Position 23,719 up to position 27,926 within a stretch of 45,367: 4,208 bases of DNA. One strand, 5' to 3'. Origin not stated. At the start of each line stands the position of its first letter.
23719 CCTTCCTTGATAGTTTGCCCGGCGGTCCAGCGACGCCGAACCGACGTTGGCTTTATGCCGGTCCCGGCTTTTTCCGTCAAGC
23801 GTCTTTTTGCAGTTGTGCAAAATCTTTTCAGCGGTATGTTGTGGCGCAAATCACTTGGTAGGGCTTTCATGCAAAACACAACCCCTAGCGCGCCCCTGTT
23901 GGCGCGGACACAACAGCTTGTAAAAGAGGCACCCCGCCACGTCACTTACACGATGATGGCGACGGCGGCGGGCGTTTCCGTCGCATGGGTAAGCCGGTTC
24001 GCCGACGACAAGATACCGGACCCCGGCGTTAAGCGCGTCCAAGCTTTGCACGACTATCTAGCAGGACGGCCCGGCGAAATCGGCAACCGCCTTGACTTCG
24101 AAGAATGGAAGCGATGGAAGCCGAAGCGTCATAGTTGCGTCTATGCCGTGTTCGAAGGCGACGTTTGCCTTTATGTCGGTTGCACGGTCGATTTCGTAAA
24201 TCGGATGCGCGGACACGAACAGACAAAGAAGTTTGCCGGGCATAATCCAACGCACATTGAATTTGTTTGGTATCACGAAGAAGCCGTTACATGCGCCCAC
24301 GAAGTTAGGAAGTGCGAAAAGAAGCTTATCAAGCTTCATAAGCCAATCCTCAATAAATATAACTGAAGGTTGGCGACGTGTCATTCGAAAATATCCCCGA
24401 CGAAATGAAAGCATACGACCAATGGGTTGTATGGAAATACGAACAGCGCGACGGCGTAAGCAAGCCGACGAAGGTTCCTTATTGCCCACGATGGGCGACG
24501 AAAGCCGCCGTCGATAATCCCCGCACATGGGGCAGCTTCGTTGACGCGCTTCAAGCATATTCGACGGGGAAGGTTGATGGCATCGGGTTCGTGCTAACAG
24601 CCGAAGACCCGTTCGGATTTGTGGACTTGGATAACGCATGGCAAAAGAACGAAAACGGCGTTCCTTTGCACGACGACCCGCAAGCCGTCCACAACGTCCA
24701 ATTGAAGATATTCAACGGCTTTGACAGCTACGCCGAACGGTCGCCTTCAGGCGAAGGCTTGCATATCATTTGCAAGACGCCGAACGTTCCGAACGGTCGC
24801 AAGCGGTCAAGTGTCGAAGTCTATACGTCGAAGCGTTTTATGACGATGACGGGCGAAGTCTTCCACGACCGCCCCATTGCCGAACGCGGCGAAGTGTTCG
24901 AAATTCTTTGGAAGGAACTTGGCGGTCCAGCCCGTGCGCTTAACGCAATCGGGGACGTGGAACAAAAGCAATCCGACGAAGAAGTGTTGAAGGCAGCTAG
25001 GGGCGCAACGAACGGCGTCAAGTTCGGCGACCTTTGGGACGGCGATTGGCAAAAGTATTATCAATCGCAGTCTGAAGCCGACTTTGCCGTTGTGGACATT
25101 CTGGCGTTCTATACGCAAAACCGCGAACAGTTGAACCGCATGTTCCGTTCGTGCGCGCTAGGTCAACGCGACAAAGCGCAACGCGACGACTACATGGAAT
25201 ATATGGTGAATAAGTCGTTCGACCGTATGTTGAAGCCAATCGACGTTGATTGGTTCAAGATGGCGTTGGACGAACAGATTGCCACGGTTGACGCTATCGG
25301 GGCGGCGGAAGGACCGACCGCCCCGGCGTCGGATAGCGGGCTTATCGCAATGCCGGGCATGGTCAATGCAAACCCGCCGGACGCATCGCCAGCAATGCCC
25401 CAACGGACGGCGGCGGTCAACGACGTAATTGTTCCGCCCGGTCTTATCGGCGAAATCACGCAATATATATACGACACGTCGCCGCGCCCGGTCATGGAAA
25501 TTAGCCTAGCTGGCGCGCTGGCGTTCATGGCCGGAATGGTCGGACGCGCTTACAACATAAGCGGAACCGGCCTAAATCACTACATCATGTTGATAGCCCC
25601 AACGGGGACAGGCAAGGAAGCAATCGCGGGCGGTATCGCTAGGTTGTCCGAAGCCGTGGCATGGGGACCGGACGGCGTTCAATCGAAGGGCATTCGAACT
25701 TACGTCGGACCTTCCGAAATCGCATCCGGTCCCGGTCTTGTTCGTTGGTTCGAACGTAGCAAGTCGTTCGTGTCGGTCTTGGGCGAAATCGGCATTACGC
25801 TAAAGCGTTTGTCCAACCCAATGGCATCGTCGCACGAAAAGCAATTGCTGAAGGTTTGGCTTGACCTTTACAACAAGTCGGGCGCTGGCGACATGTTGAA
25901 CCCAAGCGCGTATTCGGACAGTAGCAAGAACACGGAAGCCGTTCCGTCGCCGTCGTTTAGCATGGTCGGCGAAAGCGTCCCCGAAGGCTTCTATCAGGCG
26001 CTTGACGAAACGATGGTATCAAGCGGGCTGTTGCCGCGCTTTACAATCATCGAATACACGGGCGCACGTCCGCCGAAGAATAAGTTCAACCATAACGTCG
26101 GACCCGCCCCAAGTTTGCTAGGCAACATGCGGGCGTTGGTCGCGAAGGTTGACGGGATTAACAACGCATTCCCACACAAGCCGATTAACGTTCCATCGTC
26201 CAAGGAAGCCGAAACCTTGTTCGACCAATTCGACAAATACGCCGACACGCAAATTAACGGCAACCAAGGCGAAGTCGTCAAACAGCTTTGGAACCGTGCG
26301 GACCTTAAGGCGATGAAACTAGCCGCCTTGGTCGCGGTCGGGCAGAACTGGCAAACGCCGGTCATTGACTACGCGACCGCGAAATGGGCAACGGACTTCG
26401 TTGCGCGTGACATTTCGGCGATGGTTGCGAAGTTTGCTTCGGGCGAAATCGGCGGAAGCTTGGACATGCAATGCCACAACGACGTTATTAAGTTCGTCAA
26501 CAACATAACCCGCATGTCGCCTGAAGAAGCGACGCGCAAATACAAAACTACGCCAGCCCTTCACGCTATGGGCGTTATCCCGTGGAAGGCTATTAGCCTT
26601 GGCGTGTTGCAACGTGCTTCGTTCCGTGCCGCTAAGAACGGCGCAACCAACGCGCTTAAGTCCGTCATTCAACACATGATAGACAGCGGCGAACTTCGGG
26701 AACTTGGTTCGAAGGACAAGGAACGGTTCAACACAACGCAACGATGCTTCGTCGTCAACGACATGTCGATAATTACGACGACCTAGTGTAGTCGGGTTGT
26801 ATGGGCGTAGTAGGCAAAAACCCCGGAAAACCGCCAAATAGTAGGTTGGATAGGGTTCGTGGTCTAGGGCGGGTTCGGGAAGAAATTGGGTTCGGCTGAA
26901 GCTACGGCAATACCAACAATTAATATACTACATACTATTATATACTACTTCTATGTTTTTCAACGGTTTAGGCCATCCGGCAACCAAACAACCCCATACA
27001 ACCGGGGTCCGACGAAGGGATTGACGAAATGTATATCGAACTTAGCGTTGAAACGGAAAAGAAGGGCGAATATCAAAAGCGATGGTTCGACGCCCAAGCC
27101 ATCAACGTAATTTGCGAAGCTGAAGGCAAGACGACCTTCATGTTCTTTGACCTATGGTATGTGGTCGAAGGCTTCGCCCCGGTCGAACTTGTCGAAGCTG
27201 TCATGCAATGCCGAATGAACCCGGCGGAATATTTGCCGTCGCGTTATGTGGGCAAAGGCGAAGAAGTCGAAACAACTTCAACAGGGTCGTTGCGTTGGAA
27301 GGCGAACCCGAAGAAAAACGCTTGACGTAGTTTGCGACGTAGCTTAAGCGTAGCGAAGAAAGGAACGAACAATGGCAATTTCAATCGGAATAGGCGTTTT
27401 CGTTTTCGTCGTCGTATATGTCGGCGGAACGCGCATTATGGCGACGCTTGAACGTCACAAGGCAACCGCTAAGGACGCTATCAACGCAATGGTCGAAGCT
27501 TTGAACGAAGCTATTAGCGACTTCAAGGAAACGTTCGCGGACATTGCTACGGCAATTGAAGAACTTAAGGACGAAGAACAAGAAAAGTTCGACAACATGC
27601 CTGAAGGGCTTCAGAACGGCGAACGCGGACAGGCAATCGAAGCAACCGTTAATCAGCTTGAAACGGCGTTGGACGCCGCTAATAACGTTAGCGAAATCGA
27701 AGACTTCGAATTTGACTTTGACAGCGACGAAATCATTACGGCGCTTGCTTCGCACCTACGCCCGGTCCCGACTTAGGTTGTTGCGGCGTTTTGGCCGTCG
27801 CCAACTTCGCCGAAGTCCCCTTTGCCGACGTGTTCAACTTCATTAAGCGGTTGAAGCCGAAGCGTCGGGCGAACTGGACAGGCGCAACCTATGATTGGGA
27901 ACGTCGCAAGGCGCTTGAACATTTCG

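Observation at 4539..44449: Dispersed, orientation- and frame-independent 9-10-mer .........(A), massively over-represented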

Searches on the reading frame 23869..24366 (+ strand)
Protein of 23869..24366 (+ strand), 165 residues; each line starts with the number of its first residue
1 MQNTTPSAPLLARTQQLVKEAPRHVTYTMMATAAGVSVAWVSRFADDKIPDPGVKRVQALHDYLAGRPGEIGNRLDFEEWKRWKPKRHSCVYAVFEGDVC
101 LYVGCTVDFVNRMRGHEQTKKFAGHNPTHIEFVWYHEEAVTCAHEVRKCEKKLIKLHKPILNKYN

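Call 35: search_protein_families(library=pfam, proteins=[window:23869-24366:+], max_evalue=0.01)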
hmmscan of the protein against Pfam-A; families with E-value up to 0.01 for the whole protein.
window:23869-24366:+ (165 aa): 1 family
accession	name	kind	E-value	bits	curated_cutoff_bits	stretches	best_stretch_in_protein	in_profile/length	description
PF01541.30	GIY-YIG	-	4.8e-07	30.4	22.6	1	90-165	3-78/78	GIY-YIG catalytic domain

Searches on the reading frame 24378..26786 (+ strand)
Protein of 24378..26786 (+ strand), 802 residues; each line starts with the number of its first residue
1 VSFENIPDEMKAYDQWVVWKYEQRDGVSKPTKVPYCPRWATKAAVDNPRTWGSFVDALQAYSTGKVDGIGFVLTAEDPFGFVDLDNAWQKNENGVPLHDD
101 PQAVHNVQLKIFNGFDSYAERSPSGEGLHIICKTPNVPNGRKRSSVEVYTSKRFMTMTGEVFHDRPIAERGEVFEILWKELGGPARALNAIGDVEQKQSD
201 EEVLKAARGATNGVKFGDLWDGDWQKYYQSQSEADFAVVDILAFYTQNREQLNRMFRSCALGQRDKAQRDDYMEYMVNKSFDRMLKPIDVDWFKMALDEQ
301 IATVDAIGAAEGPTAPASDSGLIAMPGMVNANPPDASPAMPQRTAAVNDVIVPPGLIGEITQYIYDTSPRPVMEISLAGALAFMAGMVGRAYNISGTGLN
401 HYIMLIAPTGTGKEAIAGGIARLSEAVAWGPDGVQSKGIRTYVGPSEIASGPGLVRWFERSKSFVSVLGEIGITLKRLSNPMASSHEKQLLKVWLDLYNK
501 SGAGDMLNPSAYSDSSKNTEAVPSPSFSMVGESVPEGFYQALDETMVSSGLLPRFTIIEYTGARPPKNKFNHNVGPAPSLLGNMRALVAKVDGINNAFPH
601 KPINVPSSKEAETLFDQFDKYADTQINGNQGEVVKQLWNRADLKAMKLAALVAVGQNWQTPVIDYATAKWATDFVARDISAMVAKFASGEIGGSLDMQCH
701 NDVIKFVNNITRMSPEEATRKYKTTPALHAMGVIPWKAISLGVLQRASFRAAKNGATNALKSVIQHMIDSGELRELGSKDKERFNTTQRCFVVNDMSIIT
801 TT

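Call 35: search_protein_families(library=pfam, proteins=[window:24378-26786:+], max_evalue=0.01)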
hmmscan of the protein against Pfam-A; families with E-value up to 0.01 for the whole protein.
window:24378-26786:+ (802 aa): 1 family
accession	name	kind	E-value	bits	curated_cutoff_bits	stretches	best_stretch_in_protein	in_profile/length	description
PF22763.1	NrS1-1_pol-like_HBD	-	1.6e-07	31.5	27.9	1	231-282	1-56/64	NrS-1 polymerase HBD domain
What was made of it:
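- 25068..25223 (+): Part of the primase gene encoding the NrS-1-type helix-bundle domain (aa 231-282). In pRN1 and NrS-1 enzymes this domain binds the template recognition site. Pfam PF22763, E = 1.6e-7, above the curated cut-off (call 35).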

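Call 40: search_solved_structures(query=window:24378-26786:+, max_evalue=1, show_alignments=2)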
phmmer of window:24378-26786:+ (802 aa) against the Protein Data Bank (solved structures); distinct sequences matched with E-value up to 1: 8.
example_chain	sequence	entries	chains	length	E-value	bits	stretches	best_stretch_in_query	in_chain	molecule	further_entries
7ola_A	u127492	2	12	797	2.3e-25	92.2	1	5-258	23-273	DNA primase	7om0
6k9a_A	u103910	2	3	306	2.9e-22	82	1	10-261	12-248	Primase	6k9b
6a9w_A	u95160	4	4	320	3.4e-22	81.7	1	10-261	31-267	Primase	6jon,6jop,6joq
7rr3_A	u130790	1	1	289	4.6e-22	81.3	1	10-260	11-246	Primase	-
7rr4_A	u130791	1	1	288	3.7e-21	78.3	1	10-260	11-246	Primase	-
4xpw_A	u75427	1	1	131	0.7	11.2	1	610-696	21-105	Bacteriohemerythrin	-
4xpy_A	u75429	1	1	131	0.94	10.8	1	610-692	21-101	Bacteriohemerythrin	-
4xpx_A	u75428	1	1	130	0.99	10.7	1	610-691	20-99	Bacteriohemerythrin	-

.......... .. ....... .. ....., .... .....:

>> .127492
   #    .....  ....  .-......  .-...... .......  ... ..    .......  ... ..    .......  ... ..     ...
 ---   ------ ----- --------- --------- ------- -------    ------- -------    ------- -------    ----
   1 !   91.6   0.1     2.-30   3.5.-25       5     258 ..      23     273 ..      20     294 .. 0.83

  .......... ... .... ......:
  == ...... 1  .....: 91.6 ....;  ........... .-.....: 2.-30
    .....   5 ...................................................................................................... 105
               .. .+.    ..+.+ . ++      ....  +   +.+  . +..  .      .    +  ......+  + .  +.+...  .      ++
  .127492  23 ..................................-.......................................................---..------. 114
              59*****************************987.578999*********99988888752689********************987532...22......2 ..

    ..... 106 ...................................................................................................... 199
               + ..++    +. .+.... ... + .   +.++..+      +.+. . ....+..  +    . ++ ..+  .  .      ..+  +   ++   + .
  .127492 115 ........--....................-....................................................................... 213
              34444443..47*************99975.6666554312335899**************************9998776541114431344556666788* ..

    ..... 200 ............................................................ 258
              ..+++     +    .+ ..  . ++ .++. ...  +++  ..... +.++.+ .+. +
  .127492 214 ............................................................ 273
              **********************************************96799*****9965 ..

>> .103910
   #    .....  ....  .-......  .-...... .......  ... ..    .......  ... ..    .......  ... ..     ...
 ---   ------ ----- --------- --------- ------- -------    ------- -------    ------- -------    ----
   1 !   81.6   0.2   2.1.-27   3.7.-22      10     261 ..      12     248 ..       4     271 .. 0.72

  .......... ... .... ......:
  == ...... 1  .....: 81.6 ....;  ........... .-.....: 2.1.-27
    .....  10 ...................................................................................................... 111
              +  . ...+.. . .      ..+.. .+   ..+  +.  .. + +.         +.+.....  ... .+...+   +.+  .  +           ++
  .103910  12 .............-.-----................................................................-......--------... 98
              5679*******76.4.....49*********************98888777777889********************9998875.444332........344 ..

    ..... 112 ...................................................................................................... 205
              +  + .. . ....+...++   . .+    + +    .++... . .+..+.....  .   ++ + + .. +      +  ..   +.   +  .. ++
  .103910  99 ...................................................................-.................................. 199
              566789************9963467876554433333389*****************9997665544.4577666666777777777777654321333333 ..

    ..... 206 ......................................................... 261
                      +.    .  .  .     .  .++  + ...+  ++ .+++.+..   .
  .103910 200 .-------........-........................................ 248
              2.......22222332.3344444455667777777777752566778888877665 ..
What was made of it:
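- On Recognition site of an NrS-1/pRN1-type AEP primase-polymerase: Residues 5-261 match NrS-1 PrimPol structures (E = 3e-22, call 40).
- Its N-terminal 260 aa are homologous to the solved NrS-1 PrimPol (E = 3e-22, call 40).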

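Call 41: search_dna_similar(query=window:24378-26786:+, collection=phages, mode=protein, max_rows=60, rows=spread)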
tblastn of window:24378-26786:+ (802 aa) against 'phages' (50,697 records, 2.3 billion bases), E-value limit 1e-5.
Records with a match: 463; places in all: 470; records where one place covers at least 80% of the query: 280.
Best place of each record, by identity: 80-90% 2; 60-80% 4; <60% 457.
By first word of the organism name: Pseudomonas 96; Escherichia 49; Klebsiella 40; Stenotrophomonas 26; Vibrio 26; Xanthomonas 18; Lactobacillus 17; Rhizobium 15; Listeria 15; Serratia 15; and 46 more.
By host as written in the record: Pseudomonas aeruginosa 33; - 31; Klebsiella pneumoniae 25; Escherichia coli 19; Stenotrophomonas maltophilia 17; Serratia marcescens 12; Pseudomonas aeruginosa PAO1 11; Pseudomonas syringae 8; and 174 more.
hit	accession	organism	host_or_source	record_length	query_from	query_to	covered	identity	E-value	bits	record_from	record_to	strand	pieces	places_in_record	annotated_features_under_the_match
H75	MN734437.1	Sphingomonas phage Eidolon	Sphingomonas sp. PM2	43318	1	799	100%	88.0%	0e+0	1463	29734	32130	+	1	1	DNA primase/helicase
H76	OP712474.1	Pseudomonas phage PSV3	Pseudomonas syringae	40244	1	777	96%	47.3%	5e-89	720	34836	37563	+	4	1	hypothetical protein (x6)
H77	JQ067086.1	Pseudomonas phage PaMx10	Pseudomonas aeruginosa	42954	1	776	97%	45.5%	0e+0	626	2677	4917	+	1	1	record has no annotation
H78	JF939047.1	Burkholderia phage vB_BceS_KL1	Burkholderia cenocepacia C6433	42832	1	776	97%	45.2%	0e+0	631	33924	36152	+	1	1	primase | transcriptional regulator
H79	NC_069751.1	Stenotrophomonas phage vB_SmaS-DLP_1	Stenotrophomonas maltophilia D1585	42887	1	776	97%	45.2%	0e+0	629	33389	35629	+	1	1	replicative primase helicase | transcriptional regulator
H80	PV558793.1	Variovorax phage VCLv21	Variovorax sp. CL14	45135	1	795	99%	43.9%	0e+0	674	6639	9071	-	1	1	record has no annotation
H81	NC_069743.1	Pseudomonas phage Guyu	Pseudomonas aeruginosa 2072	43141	3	776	97%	45.1%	0e+0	625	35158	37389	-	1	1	putative DNA primase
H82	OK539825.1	Pseudomonas phage phipa4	Pseudomonas aeruginosa ZS-PA-16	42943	1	776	97%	44.9%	0e+0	627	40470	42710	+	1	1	DNA primase/helicase | hypothetical protein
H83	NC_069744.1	Xanthomonas phage Samson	Xanthomonas sp.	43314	3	776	97%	44.9%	0e+0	623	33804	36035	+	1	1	DNA primase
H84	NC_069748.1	Pseudomonas phage TehO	Pseudomonas aeruginosa 2081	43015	1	776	97%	44.5%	0e+0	626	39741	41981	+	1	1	putative DNA primase/helicase | hypothetical protein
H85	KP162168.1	Paracoccus phage vB_PmaS-R3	Paracoccus marcusii JL-65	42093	5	797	99%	43.4%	0e+0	608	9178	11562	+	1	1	primase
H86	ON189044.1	Xanthomonas phage Pfeifenkraut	Xanthomonas translucens pv. translucens ...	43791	3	793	99%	42.6%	0e+0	595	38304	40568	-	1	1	replicative primase helicase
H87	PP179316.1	Pseudomonas phage Pavpe01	Pseudomonas syringae P4.01.01C03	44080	3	793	99%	41.4%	4e-175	565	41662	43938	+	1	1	replicative primase/helicase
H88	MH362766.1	Escherichia phage Halfdan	Escherichia coli MG1655 K12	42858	3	777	97%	41.8%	2e-176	568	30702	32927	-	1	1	DNA primase/helicase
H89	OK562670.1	Stenotrophomonas phage vB_SM_ytsc_ply2008005c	Stenotrophomonas maltophilia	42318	5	792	98%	39.9%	1e-149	491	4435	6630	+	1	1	DNA primase/helicase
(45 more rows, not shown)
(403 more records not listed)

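Call 46: find_related_loci(query=A1, collection=viral_contigs, flank=10000)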
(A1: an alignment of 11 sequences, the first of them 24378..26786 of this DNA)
Query A1 (802 aa) in viral_contigs; peptide patterns used: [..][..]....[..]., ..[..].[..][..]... (x = any residue, [..] = any of these).
600 stretches matched a pattern (row limit reached: there are more); 558 encode a relative of the query (tblastn E <= 1e-3); the best 80 are kept; 80 distinct loci.
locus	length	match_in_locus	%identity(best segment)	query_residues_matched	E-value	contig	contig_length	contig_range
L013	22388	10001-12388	56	3-799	0e+0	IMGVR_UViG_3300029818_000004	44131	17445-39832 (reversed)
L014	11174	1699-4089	47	1-801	0e+0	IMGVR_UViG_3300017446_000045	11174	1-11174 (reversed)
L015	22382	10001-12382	48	1-796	0e+0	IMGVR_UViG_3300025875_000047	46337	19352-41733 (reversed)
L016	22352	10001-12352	46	1-794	0e+0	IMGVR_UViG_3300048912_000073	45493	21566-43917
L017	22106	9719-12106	45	3-794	0e+0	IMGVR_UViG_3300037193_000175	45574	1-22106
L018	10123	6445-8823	45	2-795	0e+0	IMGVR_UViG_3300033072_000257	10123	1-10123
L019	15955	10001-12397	43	3-799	0e+0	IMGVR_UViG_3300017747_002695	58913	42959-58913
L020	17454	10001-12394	43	3-799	0e+0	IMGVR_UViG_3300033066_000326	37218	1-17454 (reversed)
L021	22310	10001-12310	45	1-795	0e+0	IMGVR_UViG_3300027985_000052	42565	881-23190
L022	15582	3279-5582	45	1-795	0e+0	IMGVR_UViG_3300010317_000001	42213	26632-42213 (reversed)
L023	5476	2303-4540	45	2-776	0e+0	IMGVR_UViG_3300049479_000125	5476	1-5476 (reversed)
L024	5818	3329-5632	45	1-795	0e+0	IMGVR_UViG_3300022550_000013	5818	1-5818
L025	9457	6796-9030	46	3-776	0e+0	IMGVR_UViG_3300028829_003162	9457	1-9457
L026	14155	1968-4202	45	3-776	0e+0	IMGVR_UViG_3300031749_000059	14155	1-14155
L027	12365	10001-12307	44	1-799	0e+0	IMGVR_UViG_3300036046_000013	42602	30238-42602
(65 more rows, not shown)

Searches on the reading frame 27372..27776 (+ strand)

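Call 35: search_protein_families(library=pfam, proteins=[window:27372-27776:+], max_evalue=0.01)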
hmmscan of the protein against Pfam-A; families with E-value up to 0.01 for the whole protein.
window:27372-27776:+ (134 aa): 2 families
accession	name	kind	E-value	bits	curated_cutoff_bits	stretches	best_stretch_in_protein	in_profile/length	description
PF12699.13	phiKZ_IP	-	0.0042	16.8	27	1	23-67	88-132/387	phiKZ-like phage internal head proteins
PF03938.19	OmpH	-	0.01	16.5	32.4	0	19-97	17-89/141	Outer membrane protein (OmpH-like)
